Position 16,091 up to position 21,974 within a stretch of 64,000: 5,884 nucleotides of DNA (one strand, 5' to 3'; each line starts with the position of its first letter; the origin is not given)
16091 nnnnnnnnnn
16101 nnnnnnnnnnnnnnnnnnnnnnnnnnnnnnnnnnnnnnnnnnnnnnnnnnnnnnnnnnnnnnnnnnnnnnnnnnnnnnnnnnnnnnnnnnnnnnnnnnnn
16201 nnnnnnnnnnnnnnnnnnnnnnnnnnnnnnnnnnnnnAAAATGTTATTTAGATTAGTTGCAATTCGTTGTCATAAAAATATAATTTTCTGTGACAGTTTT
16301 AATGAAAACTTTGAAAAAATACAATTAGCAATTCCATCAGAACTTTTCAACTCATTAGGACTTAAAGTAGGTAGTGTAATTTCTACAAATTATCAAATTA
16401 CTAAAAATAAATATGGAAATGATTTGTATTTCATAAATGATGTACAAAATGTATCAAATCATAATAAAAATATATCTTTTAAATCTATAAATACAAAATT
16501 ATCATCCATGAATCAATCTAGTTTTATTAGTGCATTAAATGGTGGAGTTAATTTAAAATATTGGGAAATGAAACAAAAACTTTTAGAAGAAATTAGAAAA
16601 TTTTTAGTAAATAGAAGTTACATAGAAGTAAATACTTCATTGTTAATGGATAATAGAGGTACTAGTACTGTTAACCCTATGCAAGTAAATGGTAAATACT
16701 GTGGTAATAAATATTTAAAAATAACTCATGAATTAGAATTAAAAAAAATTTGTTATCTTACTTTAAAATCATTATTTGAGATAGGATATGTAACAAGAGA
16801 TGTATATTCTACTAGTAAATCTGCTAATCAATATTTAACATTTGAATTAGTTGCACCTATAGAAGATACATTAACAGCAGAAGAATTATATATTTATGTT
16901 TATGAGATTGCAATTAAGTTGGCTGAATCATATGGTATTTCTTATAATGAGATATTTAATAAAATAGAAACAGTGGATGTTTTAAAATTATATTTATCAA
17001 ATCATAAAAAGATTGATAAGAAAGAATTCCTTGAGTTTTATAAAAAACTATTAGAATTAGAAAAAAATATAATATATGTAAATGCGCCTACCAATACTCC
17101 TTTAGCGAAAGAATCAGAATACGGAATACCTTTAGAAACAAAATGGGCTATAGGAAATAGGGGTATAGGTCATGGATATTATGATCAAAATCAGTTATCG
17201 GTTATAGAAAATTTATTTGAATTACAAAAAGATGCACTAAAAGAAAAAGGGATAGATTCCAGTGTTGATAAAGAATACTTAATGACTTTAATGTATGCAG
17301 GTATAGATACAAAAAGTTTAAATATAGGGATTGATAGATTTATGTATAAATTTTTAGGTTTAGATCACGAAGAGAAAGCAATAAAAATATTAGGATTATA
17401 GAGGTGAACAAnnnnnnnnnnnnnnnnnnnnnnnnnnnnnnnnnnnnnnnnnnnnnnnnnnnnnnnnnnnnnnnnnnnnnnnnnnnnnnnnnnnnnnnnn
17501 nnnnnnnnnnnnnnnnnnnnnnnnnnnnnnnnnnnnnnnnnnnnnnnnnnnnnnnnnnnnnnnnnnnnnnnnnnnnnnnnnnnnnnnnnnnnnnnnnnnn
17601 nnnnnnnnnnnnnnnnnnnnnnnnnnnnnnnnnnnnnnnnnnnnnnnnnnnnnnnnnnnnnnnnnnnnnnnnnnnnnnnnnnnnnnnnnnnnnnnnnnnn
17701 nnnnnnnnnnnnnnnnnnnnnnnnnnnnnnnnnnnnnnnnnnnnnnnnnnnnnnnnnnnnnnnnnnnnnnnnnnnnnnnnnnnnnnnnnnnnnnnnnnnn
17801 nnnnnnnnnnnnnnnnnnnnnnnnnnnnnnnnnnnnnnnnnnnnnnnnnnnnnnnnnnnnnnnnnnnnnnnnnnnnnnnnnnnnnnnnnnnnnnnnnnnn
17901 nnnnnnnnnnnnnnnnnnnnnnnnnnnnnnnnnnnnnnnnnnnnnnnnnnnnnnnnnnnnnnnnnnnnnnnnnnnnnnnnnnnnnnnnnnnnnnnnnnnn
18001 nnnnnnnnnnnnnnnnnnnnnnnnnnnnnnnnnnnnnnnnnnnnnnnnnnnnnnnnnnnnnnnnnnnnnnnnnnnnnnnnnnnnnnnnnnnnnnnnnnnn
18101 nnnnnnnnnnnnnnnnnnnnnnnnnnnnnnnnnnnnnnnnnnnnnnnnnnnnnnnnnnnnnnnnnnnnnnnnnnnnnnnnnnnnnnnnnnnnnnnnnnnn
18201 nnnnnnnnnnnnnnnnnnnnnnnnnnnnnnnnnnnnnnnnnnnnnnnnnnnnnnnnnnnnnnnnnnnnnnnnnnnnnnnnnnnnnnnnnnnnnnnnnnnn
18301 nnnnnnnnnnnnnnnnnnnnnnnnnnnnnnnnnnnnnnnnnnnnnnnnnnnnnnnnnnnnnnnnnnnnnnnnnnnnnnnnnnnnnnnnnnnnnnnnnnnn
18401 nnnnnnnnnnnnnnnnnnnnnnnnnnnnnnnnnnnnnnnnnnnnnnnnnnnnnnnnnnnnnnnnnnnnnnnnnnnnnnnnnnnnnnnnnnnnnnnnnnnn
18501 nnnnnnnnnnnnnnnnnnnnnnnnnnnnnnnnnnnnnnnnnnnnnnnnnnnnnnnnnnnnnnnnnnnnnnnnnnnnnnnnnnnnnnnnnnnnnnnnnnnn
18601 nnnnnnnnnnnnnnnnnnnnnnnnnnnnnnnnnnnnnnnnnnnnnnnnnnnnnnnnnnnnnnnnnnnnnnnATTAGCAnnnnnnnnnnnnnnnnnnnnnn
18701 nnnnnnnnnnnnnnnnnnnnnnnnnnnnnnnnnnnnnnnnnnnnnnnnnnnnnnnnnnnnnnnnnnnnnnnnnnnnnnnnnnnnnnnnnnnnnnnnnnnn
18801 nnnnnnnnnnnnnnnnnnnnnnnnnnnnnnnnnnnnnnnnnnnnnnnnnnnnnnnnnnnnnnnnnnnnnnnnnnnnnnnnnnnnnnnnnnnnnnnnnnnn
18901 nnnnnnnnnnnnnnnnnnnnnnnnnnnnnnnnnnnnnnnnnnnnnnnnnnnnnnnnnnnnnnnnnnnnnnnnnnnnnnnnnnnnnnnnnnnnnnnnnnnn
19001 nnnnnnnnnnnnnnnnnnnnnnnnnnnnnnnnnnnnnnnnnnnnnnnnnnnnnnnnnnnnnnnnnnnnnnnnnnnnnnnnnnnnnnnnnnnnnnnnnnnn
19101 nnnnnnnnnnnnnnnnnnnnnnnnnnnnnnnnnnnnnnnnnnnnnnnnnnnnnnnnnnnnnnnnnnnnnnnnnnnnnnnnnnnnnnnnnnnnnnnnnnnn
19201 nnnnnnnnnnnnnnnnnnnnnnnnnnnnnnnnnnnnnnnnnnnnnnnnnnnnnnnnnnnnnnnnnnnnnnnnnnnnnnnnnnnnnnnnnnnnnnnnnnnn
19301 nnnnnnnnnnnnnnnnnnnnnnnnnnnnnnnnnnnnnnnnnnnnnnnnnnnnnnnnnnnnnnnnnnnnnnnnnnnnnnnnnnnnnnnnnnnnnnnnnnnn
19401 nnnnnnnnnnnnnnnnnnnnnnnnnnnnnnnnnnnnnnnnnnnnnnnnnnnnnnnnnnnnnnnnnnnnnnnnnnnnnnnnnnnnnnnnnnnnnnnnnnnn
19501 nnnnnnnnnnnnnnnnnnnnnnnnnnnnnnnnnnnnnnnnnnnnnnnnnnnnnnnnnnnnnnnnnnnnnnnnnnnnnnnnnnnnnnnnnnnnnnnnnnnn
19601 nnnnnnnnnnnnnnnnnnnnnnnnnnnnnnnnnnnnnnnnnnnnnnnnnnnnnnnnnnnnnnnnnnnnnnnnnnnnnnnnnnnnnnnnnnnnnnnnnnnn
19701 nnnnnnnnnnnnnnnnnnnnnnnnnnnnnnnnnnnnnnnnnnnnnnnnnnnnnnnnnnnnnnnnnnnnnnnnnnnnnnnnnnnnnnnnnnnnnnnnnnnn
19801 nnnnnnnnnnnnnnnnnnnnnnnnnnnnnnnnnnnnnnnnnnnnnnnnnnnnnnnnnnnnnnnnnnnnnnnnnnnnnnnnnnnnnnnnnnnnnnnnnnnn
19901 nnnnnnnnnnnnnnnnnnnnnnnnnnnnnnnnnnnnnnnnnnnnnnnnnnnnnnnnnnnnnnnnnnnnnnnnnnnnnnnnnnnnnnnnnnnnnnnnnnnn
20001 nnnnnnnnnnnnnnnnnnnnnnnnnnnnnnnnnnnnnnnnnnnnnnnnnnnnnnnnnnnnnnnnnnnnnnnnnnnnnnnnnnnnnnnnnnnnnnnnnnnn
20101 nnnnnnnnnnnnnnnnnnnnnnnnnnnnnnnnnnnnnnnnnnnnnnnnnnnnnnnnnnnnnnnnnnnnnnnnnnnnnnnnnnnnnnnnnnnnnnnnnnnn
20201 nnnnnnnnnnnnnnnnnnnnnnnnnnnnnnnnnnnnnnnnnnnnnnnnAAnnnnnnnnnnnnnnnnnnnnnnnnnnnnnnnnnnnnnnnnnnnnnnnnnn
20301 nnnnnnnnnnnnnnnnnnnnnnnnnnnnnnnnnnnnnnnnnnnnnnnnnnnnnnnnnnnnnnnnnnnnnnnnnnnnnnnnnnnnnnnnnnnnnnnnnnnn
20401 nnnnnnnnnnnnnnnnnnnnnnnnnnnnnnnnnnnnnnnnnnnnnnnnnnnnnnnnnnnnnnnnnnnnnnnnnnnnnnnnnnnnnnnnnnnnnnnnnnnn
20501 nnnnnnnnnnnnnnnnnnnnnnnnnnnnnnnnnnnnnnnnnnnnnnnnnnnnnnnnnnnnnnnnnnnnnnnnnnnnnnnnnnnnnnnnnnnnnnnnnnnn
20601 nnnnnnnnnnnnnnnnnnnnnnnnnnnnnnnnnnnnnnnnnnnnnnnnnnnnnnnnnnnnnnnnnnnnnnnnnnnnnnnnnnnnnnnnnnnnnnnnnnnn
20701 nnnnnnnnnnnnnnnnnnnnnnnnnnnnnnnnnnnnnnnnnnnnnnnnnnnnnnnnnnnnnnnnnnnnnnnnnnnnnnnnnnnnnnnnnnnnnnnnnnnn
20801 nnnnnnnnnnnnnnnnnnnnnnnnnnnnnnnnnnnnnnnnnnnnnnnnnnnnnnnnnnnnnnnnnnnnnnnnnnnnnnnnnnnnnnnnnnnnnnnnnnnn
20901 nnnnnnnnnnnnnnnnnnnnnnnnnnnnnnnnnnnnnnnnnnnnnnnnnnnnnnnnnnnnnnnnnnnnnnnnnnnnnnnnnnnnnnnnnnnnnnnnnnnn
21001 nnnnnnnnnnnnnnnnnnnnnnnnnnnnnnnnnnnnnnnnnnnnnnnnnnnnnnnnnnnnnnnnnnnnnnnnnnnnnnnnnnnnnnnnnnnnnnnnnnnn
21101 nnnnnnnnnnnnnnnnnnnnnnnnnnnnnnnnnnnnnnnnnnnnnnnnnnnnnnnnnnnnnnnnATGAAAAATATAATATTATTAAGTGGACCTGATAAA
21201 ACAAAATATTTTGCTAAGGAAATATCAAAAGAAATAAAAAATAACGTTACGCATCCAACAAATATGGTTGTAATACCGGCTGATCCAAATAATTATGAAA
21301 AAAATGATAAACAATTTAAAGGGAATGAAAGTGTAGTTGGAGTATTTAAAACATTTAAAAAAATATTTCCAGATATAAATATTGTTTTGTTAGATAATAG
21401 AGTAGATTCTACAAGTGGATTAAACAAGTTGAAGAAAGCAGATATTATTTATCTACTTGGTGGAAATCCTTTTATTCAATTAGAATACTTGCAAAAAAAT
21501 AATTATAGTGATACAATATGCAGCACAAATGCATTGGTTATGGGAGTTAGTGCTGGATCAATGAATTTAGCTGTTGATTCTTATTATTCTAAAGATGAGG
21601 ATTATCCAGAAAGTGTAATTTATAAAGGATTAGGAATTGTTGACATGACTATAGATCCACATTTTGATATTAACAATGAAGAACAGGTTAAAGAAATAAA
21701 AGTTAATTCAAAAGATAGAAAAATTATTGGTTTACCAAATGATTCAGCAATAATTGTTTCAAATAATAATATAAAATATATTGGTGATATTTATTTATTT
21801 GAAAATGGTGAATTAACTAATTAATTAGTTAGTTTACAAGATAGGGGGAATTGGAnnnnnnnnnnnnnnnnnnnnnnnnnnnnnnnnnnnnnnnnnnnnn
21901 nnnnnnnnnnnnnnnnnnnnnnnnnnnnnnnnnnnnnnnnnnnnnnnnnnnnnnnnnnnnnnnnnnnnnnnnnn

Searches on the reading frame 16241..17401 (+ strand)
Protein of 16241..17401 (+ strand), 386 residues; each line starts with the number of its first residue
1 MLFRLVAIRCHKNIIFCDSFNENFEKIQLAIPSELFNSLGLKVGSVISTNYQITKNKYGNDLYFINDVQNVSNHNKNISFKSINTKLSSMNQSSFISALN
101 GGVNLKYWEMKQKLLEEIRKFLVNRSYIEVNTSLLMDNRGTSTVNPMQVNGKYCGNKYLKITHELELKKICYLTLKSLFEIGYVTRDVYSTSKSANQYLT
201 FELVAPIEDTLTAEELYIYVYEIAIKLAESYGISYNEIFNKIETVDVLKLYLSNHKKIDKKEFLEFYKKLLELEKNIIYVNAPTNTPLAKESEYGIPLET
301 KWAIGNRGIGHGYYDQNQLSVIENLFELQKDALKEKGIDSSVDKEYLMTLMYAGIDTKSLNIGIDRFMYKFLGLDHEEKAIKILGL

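Call 6: search_protein_families(library=pfam, proteins=[window:16241-17401:+])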
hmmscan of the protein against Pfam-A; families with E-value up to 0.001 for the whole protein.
window:16241-17401:+ (386 aa): 1 family
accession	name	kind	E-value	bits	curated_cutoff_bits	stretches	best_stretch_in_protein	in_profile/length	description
PF00152.25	tRNA-synt_2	-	1.3e-07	31.4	25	1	108-375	22-296/308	tRNA synthetases class II (D, K and N)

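Call 51: search_protein_families(library=ncbifam, proteins=[window:16241-17401:+], max_evalue=0.001)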
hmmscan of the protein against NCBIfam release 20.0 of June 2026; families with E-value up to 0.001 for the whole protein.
window:16241-17401:+ (386 aa): 7 families
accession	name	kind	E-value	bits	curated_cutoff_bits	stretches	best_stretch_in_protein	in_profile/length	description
NF001756.1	PRK00484.1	subfamily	6.2e-13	48.2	468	1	107-211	168-273/488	lysine--tRNA ligase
TIGR00499.1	lysS_bact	equivalog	6.8e-13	48.1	427.6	1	110-213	174-281/496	lysine--tRNA ligase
NF009101.0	PRK12445.1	subfamily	3.5e-10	39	1026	1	108-203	184-280/505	lysine--tRNA ligase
NF006828.0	PRK09350.1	equivalog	2.5e-09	36.9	264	1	105-260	13-174/325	elongation factor P--(R)-beta-lysine ligase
TIGR00462.1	genX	equivalog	3.3e-08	33.3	286.9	1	110-258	3-158/304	EF-P lysine aminoacylase EpmA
NF002821.0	PRK02983.1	equivalog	4.2e-08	31.7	742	1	109-186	779-857/1102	bifunctional lysylphosphatidylglycerol synthetase/lysine--tRNA ligase LysX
TIGR00458.1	aspS_nondisc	equivalog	0.00032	19.8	368.4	0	108-375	133-411/428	aspartate--tRNA(Asn) ligase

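Call 62: search_solved_structures(query=window:16241-17401:+, max_evalue=0.01)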
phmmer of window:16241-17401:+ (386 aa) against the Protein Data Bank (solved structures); distinct sequences matched with E-value up to 0.01: 23.
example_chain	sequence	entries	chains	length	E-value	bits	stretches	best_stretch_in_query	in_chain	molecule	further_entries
1bbu_A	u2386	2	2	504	2.4e-09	40.2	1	96-208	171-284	PROTEIN (LYSYL-TRNA SYNTHETASE)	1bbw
9kwd_A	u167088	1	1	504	1.2e-08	37.9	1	108-204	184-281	Lysine--tRNA ligase, heat inducible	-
1e1o_A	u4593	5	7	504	1.2e-08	37.9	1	108-204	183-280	LYSYL-TRNA SYNTHETASE, HEAT INDUCIBLE | LYSYL-TRNA SYNTHETASE | LYSYL-TRNA SYNTHETASE (LYSU)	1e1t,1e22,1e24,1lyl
5yzx_A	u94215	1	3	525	1.4e-08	37.7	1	108-203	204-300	Lysine--tRNA ligase, heat inducible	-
9jkl_A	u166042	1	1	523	2.8e-08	36.6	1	109-236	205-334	Lysine--tRNA ligase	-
36lw_A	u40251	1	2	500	1e-05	28.2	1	108-217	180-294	Lysine--tRNA ligase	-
3a74_A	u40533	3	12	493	1.1e-05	28.1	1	107-214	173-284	Lysyl-tRNA synthetase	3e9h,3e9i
6aqh_A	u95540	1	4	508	2.6e-05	26.9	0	113-202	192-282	Lysine--tRNA ligase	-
4up7_A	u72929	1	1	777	7e-05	25.5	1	103-188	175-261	LYSINE--TRNA LIGASE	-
4up8_A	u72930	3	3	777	7e-05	25.5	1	103-188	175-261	LYSINE--TRNA LIGASE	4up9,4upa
6wbd_A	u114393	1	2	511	8.3e-05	25.2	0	110-193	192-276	Lysine--tRNA ligase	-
5vl1_A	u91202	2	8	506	0.0003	23.4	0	114-202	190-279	Lysine--tRNA ligase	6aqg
7qhn_A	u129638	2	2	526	0.00095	21.8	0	114-199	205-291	Lysine--tRNA ligase 1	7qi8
6hcv_A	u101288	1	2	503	0.0012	21.4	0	110-237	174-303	Lysine--tRNA ligase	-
4h02_A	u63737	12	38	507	0.0013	21.3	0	110-237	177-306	Lysyl-tRNA synthetase | Lysine--tRNA ligase | Lysine-tRNA ligase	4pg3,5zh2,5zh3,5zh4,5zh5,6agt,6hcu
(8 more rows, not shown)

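Call 64: find_related_loci(query=window:16241-17401:+, collection=metagenome_contigs, flank=10000)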
Query window:16241-17401:+ (386 aa) in metagenome_contigs; peptide patterns used: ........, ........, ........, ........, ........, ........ (x = any residue, [..] = any of these).
307 stretches matched a pattern; 1 encode a relative of the query (tblastn E <= 1e-3); 1 distinct loci.
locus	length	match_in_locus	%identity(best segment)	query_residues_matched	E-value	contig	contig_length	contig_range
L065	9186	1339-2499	64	1-386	2e-168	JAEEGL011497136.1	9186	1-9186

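Call 70: find_homologous_proteins(query=window:16241-17401:+, max_evalue=0.00001)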
Query window:16241-17401:+ (386 aa): 31 proteins with E <= 0.00001 among 6252 candidates.
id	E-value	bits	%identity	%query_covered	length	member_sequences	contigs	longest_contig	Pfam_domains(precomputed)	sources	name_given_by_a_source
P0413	6.7e-249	843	100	100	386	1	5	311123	PF00152.26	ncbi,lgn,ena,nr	ncbi:MAG: hypothetical protein IJE04_01995 [Bacilli bacterium]|nr:hypothetical protein [Bacilli bact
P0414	1.9e-247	838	99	100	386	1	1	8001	PF00152.26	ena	-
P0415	9.0e-210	714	83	100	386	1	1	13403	PF00152.26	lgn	-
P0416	1.7e-209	714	82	100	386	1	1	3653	PF00152.26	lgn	-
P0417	2.0e-208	710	81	100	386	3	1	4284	PF00152.26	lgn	-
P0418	4.0e-203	693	80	100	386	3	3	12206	PF00152.26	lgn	-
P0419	1.1e-192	658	75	100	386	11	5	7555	PF00152.26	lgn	-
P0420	3.5e-191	653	75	100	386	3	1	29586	PF00152.26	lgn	-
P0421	6.6e-191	652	75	100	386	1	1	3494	PF00152.26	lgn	-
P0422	4.8e-188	643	74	100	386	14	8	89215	PF00152.26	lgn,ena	-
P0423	7.4e-188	642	73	100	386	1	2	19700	PF00152.26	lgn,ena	-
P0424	1.3e-187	642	74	100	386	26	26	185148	PF00152.26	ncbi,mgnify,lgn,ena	mgnify:CR=1 FL=1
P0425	3.7e-187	640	73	100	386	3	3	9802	PF00152.26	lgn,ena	-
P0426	4.9e-187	640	73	100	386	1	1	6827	PF00152.26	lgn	-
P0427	8.2e-187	639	73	100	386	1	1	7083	PF00152.26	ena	-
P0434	1.2e-95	339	43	100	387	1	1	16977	PF00152.26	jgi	-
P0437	4.2e-78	281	39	95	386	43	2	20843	PF00152.26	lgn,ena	-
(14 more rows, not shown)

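Call 71: find_encoding_contigs(protein=P0424, flank=10000, max_places=2)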
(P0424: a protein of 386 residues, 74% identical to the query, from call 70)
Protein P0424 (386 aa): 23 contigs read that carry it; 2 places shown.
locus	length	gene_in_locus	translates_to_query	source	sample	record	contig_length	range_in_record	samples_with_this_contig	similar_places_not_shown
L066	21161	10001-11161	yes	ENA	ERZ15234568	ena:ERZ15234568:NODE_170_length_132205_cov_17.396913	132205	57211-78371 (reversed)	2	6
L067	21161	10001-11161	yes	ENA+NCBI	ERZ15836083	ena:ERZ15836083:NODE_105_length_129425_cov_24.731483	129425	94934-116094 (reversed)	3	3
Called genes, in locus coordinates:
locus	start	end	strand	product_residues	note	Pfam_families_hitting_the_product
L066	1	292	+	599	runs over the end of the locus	PF01411:tRNA-synt_2c, PF07973:tRNA_SAD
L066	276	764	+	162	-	PF13302:Acetyltransf_3, PF00583:Acetyltransf_1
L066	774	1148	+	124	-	-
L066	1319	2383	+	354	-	PF03193:RsgA_GTPase, PF02421:FeoB_N (faint), PF00009:GTP_EFTU (faint), PF01926:MMR_HSR1, PF04548:AIG1 (faint)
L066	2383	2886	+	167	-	PF00293:NUDIX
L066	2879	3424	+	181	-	PF13302:Acetyltransf_3, PF13420:Acetyltransf_4, PF13523:Acetyltransf_8, PF00583:Acetyltransf_1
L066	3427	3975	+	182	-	PF00702:Hydrolase, PF13419:HAD_2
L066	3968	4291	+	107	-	PF12647:RNHCP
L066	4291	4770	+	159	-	PF00293:NUDIX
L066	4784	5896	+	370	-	PF08665:PglZ (faint), PF01663:Phosphodiest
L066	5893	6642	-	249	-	PF01261:AP_endonuc_2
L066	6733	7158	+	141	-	PF00293:NUDIX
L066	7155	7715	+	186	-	PF01725:Ham1p_like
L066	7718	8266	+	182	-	PF01966:HD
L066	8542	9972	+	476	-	PF13328:HD_4, PF01966:HD, PF04607:RelA_SpoT, PF02824:TGS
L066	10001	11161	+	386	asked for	PF00152:tRNA-synt_2 (weak)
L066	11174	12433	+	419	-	PF04055:Radical_SAM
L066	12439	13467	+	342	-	-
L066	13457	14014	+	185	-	-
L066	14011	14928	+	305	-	PF13649:Methyltransf_25 (faint), PF01739:CheR (faint), PF08241:Methyltransf_11, PF08242:Methyltransf_12, PF13489:Methyltransf_23, PF13847:Methyltransf_31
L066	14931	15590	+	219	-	PF03575:Peptidase_S51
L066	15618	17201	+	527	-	PF01406:tRNA-synt_1e (faint), PF01921:tRNA-synt_1f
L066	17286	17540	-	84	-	PF01381:HTH_3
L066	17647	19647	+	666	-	PF00501:AMP-binding, PF13193:AMP-binding_C (weak)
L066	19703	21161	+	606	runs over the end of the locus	PF00512:HisKA, PF02518:HATPase_c, PF00072:Response_reg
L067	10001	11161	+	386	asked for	PF00152:tRNA-synt_2 (weak)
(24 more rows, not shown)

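Call 72: find_encoding_contigs(protein=P0434, flank=10000, max_places=1)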
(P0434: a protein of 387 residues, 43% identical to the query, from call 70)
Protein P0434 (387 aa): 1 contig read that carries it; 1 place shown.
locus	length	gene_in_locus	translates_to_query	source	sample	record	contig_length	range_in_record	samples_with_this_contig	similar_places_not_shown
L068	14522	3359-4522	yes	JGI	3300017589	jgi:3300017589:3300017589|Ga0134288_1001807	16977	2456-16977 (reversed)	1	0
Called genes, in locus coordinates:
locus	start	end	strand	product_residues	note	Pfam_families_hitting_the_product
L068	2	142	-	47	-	?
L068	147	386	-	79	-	PF03693:ParD_antitoxin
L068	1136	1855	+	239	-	PF19570:DUF6088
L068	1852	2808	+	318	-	PF08843:AbiEii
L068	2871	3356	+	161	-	PF00583:Acetyltransf_1, PF13673:Acetyltransf_10, PF13508:Acetyltransf_7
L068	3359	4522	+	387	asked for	PF00152:tRNA-synt_2 (weak)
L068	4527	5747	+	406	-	PF04055:Radical_SAM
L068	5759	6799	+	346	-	-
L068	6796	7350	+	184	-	PF00702:Hydrolase (faint), PF13419:HAD_2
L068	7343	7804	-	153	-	PF00293:NUDIX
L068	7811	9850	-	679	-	PF01921:tRNA-synt_1f, PF01588:tRNA_bind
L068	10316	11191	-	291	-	PF18976:DUF5712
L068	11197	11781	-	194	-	-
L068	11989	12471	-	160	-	-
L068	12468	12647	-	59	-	-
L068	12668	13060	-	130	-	-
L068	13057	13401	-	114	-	PF12728:HTH_17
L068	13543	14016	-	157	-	-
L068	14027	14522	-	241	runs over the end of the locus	-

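Call 73: find_encoding_contigs(protein=P0437, flank=10000, max_places=1)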
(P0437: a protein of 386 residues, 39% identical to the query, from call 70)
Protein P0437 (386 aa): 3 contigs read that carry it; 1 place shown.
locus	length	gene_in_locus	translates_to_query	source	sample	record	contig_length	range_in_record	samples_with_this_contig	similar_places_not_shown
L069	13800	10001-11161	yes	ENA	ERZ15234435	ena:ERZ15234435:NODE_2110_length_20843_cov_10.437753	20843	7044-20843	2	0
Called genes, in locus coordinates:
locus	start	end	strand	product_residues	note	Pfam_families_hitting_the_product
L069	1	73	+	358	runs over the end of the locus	PF08279:HTH_11, PF13412:HTH_24 (weak), PF03099:BPL_LplA_LipB, PF02237:BPL_C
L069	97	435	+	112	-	PF19642:DUF6145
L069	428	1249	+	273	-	PF01790:LGT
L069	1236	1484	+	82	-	-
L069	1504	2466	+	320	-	PF01207:Dus, PF01180:DHO_dh (faint), PF00977:His_biosynth (weak)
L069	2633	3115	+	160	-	PF03449:GreA_GreB_N, PF01272:GreA_GreB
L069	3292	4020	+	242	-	PF00149:Metallophos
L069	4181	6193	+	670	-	PF01921:tRNA-synt_1f, PF01588:tRNA_bind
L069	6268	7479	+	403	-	PF04055:Radical_SAM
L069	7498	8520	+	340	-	-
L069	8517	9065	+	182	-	PF13419:HAD_2 (weak)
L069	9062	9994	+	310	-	-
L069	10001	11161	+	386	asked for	PF00152:tRNA-synt_2 (weak)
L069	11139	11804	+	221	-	-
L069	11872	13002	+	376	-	PF01594:AI-2E_transport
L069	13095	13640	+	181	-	PF11611:DUF4352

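Call 85: list_cluster_members(proteins=[P0413, P0001, P0281, P0293, P0297, P0298, P0305, P0306, P0311, P0315])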
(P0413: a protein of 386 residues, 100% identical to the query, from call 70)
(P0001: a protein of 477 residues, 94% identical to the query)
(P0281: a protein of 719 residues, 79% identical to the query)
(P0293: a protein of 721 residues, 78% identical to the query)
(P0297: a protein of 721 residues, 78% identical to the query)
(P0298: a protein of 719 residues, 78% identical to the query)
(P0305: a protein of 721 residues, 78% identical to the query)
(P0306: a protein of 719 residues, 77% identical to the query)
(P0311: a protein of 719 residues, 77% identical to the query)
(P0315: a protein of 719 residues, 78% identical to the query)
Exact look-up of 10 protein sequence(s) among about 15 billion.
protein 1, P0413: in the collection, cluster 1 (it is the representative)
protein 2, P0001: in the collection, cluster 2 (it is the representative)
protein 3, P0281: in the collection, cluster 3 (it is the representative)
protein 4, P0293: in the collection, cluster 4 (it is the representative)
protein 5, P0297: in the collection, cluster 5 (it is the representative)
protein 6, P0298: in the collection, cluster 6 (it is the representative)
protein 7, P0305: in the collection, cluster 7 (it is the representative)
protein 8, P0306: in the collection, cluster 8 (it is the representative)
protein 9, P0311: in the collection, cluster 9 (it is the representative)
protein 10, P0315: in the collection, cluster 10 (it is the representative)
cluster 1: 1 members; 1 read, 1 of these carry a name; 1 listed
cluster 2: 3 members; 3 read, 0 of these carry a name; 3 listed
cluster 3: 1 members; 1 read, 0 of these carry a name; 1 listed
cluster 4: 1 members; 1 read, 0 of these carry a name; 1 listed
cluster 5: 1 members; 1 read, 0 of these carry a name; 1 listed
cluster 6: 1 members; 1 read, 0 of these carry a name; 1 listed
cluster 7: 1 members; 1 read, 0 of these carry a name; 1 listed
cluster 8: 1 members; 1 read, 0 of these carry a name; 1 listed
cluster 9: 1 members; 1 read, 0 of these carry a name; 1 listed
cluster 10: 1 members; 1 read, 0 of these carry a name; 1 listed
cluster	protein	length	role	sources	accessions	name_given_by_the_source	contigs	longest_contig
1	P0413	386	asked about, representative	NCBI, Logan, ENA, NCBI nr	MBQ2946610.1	MAG: hypothetical protein IJE04_01995 [Bacilli bacterium] | hypothetical protein [Bacilli bacterium]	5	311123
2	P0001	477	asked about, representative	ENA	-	-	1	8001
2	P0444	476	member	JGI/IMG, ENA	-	-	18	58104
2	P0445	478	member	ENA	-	-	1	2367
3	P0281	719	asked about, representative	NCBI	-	-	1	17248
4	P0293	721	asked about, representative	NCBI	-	-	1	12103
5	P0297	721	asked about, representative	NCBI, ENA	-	-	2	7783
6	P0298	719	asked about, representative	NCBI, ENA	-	-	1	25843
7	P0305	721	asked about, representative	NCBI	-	-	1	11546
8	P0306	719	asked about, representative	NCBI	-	-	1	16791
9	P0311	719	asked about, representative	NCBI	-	-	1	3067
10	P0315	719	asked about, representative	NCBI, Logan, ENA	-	-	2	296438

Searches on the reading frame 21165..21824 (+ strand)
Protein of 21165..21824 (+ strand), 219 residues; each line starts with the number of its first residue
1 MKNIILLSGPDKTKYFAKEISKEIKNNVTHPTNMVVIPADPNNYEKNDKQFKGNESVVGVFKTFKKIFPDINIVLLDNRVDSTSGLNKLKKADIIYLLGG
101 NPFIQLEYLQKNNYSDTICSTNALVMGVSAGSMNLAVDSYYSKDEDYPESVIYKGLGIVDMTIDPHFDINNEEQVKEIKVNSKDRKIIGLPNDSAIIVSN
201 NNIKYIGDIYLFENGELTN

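Call 6: search_protein_families(library=pfam, proteins=[window:21165-21824:+])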
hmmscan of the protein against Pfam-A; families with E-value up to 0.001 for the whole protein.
window:21165-21824:+ (219 aa): 1 family
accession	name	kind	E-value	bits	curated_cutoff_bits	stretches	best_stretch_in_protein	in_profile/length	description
PF03575.23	Peptidase_S51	-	1e-17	64.9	23.9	1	60-204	48-204/206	Peptidase family S51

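Call 51: search_protein_families(library=ncbifam, proteins=[window:21165-21824:+], max_evalue=0.001)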
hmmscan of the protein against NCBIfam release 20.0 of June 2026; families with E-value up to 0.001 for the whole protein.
window:21165-21824:+ (219 aa): 1 family
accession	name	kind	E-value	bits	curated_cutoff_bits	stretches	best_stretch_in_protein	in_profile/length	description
NF003642.0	PRK05282.1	equivalog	1.2e-10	41.3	156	1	15-216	15-218/233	dipeptidase PepE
